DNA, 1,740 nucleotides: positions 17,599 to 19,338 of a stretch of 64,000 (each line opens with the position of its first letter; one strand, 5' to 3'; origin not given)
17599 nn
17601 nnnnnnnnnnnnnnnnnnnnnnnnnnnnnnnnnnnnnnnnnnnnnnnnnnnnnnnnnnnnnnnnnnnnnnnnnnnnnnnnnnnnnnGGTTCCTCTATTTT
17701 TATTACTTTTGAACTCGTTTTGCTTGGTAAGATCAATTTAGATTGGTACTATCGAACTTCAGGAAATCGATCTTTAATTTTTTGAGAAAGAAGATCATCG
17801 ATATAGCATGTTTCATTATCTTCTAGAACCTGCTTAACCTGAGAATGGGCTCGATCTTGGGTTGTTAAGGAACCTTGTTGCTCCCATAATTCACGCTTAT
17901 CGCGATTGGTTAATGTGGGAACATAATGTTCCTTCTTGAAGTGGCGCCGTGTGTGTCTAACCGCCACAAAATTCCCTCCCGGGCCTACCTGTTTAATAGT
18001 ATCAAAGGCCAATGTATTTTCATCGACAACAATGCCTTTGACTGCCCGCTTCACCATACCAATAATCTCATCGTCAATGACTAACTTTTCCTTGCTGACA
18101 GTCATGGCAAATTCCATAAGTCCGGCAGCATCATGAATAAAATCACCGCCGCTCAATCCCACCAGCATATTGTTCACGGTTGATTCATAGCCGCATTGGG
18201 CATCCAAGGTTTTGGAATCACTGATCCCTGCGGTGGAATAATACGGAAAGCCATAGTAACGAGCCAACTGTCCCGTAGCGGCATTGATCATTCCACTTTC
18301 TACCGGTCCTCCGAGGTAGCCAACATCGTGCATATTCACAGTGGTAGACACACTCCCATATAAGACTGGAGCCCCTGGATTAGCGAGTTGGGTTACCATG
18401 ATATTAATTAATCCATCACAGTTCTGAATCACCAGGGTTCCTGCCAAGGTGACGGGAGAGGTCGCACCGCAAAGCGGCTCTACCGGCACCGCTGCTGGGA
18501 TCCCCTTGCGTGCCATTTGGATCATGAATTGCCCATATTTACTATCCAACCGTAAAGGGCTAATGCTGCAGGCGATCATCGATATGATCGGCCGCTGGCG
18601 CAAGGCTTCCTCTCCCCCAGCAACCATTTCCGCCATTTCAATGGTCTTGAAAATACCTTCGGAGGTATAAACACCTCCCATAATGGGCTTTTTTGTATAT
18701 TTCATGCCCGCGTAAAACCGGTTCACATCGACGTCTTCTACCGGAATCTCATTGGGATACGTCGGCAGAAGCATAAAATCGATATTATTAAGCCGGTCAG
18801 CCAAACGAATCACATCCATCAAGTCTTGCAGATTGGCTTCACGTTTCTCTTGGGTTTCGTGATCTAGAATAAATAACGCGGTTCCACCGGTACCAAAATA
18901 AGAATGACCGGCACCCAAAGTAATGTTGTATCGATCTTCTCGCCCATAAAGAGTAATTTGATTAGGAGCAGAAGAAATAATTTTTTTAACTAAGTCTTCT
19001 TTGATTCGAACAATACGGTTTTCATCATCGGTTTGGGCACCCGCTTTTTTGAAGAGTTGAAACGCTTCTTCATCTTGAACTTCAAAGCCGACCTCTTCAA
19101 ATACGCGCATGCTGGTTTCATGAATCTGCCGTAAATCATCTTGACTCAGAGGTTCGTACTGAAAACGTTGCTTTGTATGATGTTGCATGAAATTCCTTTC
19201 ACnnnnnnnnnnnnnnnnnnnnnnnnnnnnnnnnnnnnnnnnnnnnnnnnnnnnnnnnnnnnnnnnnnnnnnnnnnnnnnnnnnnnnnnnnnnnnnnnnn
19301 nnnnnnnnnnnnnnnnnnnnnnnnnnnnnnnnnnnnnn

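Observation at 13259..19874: Split-MetH-style corrinoid methyltransferase operon with two MttB-superfamily paralogs in a PVC-like genome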

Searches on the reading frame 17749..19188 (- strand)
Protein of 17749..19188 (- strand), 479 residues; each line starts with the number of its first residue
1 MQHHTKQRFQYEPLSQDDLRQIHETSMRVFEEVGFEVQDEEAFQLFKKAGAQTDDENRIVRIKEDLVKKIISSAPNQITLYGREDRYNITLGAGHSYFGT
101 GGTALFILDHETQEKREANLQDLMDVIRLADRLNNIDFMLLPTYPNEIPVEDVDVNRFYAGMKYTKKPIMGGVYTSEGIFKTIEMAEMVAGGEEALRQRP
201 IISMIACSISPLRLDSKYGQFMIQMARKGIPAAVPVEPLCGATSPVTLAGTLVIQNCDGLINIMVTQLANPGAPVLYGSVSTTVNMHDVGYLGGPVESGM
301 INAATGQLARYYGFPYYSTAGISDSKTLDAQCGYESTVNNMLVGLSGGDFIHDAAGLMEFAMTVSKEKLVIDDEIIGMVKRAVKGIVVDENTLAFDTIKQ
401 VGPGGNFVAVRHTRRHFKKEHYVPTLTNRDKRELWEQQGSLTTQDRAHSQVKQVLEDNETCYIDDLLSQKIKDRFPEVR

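Call 3: search_protein_families(library=pfam, proteins=[window:17749-19188:-], max_evalue=0.01)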
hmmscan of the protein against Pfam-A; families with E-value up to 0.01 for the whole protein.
window:17749-19188:- (479 aa): 2 families
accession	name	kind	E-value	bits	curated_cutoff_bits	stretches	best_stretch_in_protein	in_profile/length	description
PF06253.16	MTTB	-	4.1e-113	378.5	25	1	6-473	26-490/500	Trimethylamine methyltransferase (MTTB)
PF01261.30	AP_endonuc_2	-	0.0029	17.8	31.1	1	85-164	38-110/249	Xylose isomerase-like TIM barrel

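Call 4: search_protein_families(library=ncbifam, proteins=[window:17749-19188:-], max_evalue=0.01)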
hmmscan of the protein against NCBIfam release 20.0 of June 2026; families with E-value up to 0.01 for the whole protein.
window:17749-19188:- (479 aa): 1 family
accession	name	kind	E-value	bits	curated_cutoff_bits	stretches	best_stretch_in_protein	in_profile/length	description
TIGR02369.2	trimeth_pyl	equivalog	3.3e-136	454.5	525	1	12-472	4-462/469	[trimethylamine--corrinoid protein] Co-methyltransferase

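Call 14: find_encoding_contigs(protein=window:17749-19188:-, flank=10000, max_places=6)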
Protein window:17749-19188:- (479 aa): no gene with exactly this product is on record in the collection.

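Call 15: find_homologous_proteins(query=window:17749-19188:-, max_evalue=1e-10)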
Query window:17749-19188:- (479 aa): 7035 proteins with E <= 1e-10 among 8000 candidates; the best 120 are listed.
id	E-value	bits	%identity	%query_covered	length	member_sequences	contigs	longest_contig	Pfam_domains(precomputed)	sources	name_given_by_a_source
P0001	5.2e-255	864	79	99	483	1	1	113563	PF06253.17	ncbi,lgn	-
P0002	2.1e-254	862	78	99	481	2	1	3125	PF06253.17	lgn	-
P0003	4.1e-243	825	73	100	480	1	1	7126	PF06253.17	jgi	jgi:trimethylamine--corrinoid protein Co-methyltransferase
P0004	6.8e-242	821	74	100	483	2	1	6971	PF06253.17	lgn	-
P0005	5.2e-241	818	73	100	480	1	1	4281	PF06253.17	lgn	-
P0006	1.5e-239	813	73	100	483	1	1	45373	PF06253.17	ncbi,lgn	-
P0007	1.4e-219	748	69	99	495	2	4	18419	PF06253.17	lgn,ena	-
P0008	1.8e-219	747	68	99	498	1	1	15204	PF06253.17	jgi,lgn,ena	-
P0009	6.5e-217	739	65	100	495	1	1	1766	PF06253.17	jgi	jgi:trimethylamine--corrinoid protein Co-methyltransferase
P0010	6.8e-217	739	65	100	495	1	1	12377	PF06253.17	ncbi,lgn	ncbi:MAG: trimethylamine methyltransferase family protein [bacterium]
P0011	1.8e-216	737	67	99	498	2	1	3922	PF06253.17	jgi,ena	-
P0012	2.7e-215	734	67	98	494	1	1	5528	PF06253.17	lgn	-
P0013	3.1e-215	733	66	100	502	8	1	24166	PF06253.17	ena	-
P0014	6.6e-215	732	66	100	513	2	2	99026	PF06253.17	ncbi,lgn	-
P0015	2.3e-214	730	65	100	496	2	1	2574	PF06253.17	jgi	jgi:trimethylamine--corrinoid protein Co-methyltransferase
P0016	2.9e-214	730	66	99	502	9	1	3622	PF06253.17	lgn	-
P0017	3.1e-214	730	64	99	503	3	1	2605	PF06253.17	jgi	jgi:trimethylamine--corrinoid protein Co-methyltransferase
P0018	3.7e-214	730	68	99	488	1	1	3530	PF06253.17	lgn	-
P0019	1.9e-213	727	66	99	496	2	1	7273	PF06253.17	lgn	-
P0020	2.6e-212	724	66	99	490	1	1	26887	PF06253.17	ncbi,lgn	-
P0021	2.7e-212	724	68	99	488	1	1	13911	PF06253.17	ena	-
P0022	8.9e-212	722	65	99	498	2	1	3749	PF06253.17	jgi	jgi:trimethylamine--corrinoid protein Co-methyltransferase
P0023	1.8e-211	721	66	99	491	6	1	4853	PF06253.17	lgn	-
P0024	5.1e-210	716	65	98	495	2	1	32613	PF06253.17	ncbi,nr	ncbi:trimethylamine methyltransferase family protein [bacterium]|nr:trimethylamine methyltransferase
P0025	9.2e-210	715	65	99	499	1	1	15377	PF06253.17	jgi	jgi:trimethylamine--corrinoid protein Co-methyltransferase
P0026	2.1e-209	714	65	100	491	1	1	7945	PF06253.17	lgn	-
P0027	4.4e-209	713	63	99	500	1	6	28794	PF06253.17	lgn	-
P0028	2.2e-208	711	65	99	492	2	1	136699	PF06253.17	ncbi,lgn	-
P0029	1.2e-206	705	63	98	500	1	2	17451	PF06253.17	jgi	jgi:trimethylamine--corrinoid protein Co-methyltransferase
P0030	3.0e-206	704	63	99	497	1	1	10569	PF06253.17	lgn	-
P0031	4.0e-206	703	63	99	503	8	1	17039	PF06253.17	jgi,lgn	-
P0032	8.0e-206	702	65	98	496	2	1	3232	PF06253.17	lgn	-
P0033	2.8e-205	701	67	94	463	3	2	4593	PF06253.17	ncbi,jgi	-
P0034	2.8e-204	697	63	98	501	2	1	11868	PF06253.17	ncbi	-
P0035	2.8e-203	694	63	100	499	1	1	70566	PF06253.17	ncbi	-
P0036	5.1e-203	693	64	98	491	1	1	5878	PF06253.17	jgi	jgi:trimethylamine--corrinoid protein Co-methyltransferase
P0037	6.3e-203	693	65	95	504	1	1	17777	PF06253.17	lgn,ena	-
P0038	4.2e-202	690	62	99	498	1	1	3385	PF06253.17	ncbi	-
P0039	8.9e-202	689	65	95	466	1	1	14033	PF06253.17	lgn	-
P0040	1.0e-201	689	64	98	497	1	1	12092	PF06253.17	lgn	-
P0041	4.3e-201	687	63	98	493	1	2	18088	PF06253.17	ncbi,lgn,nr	ncbi:MAG: trimethylamine methyltransferase family protein [Thermodesulfobacteriota bacterium]|nr:tri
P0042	1.5e-200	685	65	94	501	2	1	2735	PF06253.17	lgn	-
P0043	3.4e-199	680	63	98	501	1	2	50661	PF06253.17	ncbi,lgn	-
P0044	5.2e-199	680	62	98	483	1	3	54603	PF06253.17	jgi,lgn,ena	-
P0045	7.6e-199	679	62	98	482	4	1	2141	PF06253.17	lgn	-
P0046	9.5e-199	679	63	99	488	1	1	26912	PF06253.17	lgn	-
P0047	4.7e-198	677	62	99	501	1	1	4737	PF06253.17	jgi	jgi:trimethylamine--corrinoid protein Co-methyltransferase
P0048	4.8e-198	677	61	99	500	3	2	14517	PF06253.17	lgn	-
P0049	1.4e-197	675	63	99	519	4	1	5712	PF06253.17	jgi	jgi:trimethylamine--corrinoid protein Co-methyltransferase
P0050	5.4e-197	673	62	98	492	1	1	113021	PF06253.17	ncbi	-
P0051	7.0e-197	673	63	98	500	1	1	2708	PF06253.17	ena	-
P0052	2.1e-196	671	62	98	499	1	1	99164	PF06253.17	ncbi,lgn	-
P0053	2.2e-196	671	61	99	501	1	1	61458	PF06253.17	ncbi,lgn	-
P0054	2.4e-196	671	61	98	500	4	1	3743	PF06253.17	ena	-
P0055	2.6e-196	671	60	100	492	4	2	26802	PF06253.17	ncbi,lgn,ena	-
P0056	5.6e-196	670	61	99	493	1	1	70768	PF06253.17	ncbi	-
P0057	1.3e-195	669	62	100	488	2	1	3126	PF06253.17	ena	-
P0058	2.3e-195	668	60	99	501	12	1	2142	PF06253.17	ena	-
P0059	2.6e-195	668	62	99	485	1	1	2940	PF06253.17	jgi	jgi:trimethylamine---corrinoid protein Co-methyltransferase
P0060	3.9e-195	667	61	98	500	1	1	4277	PF06253.17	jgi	jgi:trimethylamine--corrinoid protein Co-methyltransferase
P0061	4.4e-195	667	59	98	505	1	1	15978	PF06253.17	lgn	-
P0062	1.2e-194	665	64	95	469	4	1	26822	PF06253.17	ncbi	-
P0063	2.6e-194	664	60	99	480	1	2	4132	PF06253.17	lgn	-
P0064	3.7e-194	664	61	98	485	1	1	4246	PF06253.17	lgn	-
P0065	4.2e-194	664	61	99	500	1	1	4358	PF06253.17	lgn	-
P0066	7.4e-194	663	64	95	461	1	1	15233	PF06253.17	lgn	-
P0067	1.2e-193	662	60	99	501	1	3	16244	PF06253.17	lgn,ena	-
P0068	2.0e-193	661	61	97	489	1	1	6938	PF06253.17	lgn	-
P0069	3.0e-193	661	60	100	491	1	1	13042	PF06253.17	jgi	jgi:trimethylamine--corrinoid protein Co-methyltransferase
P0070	5.5e-193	660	61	98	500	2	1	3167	PF06253.17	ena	-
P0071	1.4e-192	659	63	94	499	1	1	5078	PF06253.17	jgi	jgi:trimethylamine--corrinoid protein Co-methyltransferase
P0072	1.5e-191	655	59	98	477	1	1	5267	PF06253.17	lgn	-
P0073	1.8e-191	655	63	95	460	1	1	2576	PF06253.17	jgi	-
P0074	2.7e-191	654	60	99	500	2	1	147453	PF06253.17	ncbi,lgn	-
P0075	3.9e-191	654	57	98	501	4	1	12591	PF06253.17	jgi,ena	-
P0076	5.3e-191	653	60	98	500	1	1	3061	PF06253.17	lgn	-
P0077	8.4e-191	653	60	100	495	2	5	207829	PF06253.17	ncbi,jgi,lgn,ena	-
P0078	1.8e-190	652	59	99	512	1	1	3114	PF06253.17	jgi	jgi:trimethylamine--corrinoid protein Co-methyltransferase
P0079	1.9e-190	652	61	95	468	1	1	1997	PF06253.17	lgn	-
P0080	2.0e-190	652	61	98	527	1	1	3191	PF06253.17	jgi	jgi:trimethylamine--corrinoid protein Co-methyltransferase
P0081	6.0e-190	650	63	95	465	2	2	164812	PF06253.17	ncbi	-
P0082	2.1e-189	648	58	99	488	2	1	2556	PF06253.17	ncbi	-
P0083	3.7e-189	647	59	100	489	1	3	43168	PF06253.17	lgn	-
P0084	4.5e-189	647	61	95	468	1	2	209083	PF06253.17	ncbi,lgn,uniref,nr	ncbi:trimethylamine methyltransferase family protein [Dethiobacter alkaliphilus]|uniref:Trimethylami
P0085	4.9e-189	647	59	97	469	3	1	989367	PF06253.17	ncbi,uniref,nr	ncbi:trimethylamine methyltransferase family protein [Marispirochaeta sp.]|uniref:trimethylamine met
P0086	6.5e-189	647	61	95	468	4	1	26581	PF06253.17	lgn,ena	-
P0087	1.2e-188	646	62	95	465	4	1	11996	PF06253.17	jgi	jgi:trimethylamine--corrinoid protein Co-methyltransferase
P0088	5.0e-188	644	59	98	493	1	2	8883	PF06253.17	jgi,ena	-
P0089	5.0e-188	644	60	98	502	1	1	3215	PF06253.17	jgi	-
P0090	5.3e-188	644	58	99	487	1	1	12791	PF06253.17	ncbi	-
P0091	6.2e-188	643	59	99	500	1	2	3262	PF06253.17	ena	-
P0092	8.0e-188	643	60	98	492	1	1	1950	PF06253.17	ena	-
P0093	1.2e-187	642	60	98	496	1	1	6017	PF06253.17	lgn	-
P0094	1.3e-187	642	57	99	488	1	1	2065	PF06253.17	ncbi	-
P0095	1.8e-187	642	58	99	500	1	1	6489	PF06253.17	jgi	jgi:trimethylamine--corrinoid protein Co-methyltransferase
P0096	2.7e-187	641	61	95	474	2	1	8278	PF06253.17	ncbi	-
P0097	4.1e-187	641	59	98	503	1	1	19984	PF06253.17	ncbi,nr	ncbi:MAG: trimethylamine methyltransferase [Candidatus Eisenbacteria bacterium]|nr:trimethylamine me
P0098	9.4e-187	639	59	98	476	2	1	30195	PF06253.17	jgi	-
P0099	2.4e-186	638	61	95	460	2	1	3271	PF06253.17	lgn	-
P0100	4.7e-186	637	61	95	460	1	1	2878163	PF06253.17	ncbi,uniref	ncbi:trimethylamine methyltransferase family protein [Phosphitispora sp. TUW77]|uniref:trimethylamin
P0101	7.0e-186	637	61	98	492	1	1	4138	PF06253.17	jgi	jgi:trimethylamine--corrinoid protein Co-methyltransferase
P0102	2.4e-185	635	62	94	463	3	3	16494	PF06253.17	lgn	-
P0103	3.0e-185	634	59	97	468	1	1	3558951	PF06253.17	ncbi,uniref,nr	ncbi:trimethylamine methyltransferase family protein [Candidatus Contubernalis alkaliaceticus]|unire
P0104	1.2e-184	632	59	95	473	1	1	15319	PF06253.17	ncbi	ncbi:MAG: trimethylamine methyltransferase family protein [Spirochaetota bacterium]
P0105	4.2e-184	631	61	94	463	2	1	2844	PF06253.17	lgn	-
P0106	4.9e-184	630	60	98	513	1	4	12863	PF06253.17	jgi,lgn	-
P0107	5.6e-184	630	60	95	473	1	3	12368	PF06253.17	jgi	-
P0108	6.0e-184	630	61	94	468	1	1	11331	PF06253.17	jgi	-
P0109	2.1e-183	628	60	95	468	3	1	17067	PF06253.17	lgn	-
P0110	2.6e-182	625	58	95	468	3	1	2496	PF06253.17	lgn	-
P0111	3.2e-182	625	59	95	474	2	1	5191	PF06253.17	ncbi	-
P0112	6.6e-182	623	59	98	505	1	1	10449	PF06253.17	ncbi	-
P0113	1.1e-181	623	59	96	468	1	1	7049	PF06253.17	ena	-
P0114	2.9e-181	621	58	95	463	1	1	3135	PF06253.17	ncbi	-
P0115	1.1e-180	619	58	97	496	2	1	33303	PF06253.17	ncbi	-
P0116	1.4e-180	619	59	95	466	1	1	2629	PF06253.17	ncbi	-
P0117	9.1e-180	616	57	98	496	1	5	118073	PF06253.17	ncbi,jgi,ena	-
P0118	1.2e-179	616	60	95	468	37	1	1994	PF06253.17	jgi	jgi:trimethylamine--corrinoid protein Co-methyltransferase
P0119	3.0e-179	615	57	99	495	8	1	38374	PF06253.17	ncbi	-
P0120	5.6e-179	614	59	95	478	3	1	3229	PF06253.17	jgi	-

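Call 16: find_encoding_contigs(protein=P0001, flank=10000, max_places=3)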
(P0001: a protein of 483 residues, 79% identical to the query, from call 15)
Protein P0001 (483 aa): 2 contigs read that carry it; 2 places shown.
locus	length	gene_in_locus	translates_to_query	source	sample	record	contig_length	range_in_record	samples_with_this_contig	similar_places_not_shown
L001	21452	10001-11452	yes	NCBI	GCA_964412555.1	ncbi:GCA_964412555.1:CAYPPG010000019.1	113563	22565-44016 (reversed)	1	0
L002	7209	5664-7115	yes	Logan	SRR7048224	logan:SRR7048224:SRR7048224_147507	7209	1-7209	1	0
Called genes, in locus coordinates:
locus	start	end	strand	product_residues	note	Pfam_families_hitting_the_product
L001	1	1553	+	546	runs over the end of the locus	PF13372:Alginate_exp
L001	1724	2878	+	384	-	PF13433:Peripla_BP_5, PF13458:Peripla_BP_6, PF01094:ANF_receptor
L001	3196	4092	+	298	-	PF02653:BPD_transp_2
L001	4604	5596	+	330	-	PF02653:BPD_transp_2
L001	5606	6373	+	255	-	PF00005:ABC_tran, PF12399:BCA_ABC_TP_C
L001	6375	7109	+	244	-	PF00005:ABC_tran, PF02463:SMC_N (faint), PF13304:AAA_21 (weak)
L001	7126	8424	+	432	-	PF00501:AMP-binding, PF14535:AMP-binding_C_2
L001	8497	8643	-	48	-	-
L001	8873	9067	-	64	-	-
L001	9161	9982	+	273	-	PF02965:Met_synt_B12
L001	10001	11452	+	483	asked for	PF06253:MTTB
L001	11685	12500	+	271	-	PF00809:Pterin_bind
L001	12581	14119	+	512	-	PF06253:MTTB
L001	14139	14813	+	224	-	PF02607:B12-binding_2, PF02310:B12-binding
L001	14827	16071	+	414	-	PF13649:Methyltransf_25 (faint)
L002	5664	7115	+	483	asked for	PF06253:MTTB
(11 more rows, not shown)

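Call 17: find_encoding_contigs(protein=P0006, flank=10000, max_places=3)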
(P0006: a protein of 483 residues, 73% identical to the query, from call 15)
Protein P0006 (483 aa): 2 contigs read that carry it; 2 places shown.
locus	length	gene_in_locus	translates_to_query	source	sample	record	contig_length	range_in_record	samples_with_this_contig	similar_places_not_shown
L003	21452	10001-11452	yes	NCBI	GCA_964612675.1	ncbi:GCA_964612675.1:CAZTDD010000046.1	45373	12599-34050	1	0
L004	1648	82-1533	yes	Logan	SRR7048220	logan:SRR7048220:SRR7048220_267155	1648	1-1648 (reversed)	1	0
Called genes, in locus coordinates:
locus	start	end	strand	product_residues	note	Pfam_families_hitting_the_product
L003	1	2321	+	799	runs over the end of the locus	PF00669:Flagellin_N, PF00700:Flagellin_C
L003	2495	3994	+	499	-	PF00501:AMP-binding, PF13193:AMP-binding_C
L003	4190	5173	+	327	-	PF00248:Aldo_ket_red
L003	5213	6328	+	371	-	PF00578:AhpC-TSA, PF08534:Redoxin, PF00085:Thioredoxin (faint), PF13098:Thioredoxin_2 (faint), PF20029:DUF6436 (faint), PF00578:AhpC-TSA, PF08534:Redoxin, PF13905:Thioredoxin_8 (weak)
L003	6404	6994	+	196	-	PF07963:N_methyl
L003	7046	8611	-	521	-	PF23381:Beta-prop_IFT122_1st, PF24796:WDR55, PF24807:WD40_CDC20-Fz, PF25171:Beta-prop_WDR36-Utp21_1st, PF25391:WD40_Gbeta, PF24805:EIF3I, PF24814:WD40_Prp19, PF25168:Beta-prop_WDR36-Utp21_2nd, +58 more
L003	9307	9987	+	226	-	PF02965:Met_synt_B12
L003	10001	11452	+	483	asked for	PF06253:MTTB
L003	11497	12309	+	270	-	PF00809:Pterin_bind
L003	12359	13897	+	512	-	PF06253:MTTB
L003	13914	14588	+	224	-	PF02607:B12-binding_2, PF02310:B12-binding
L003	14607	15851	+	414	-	PF13649:Methyltransf_25 (faint)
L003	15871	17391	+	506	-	PF13522:GATase_6 (weak), PF13537:GATase_7, PF00733:Asn_synthase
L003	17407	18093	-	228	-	PF00005:ABC_tran, PF02463:SMC_N (faint), PF13304:AAA_21 (faint)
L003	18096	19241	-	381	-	PF02687:FtsX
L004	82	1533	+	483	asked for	PF06253:MTTB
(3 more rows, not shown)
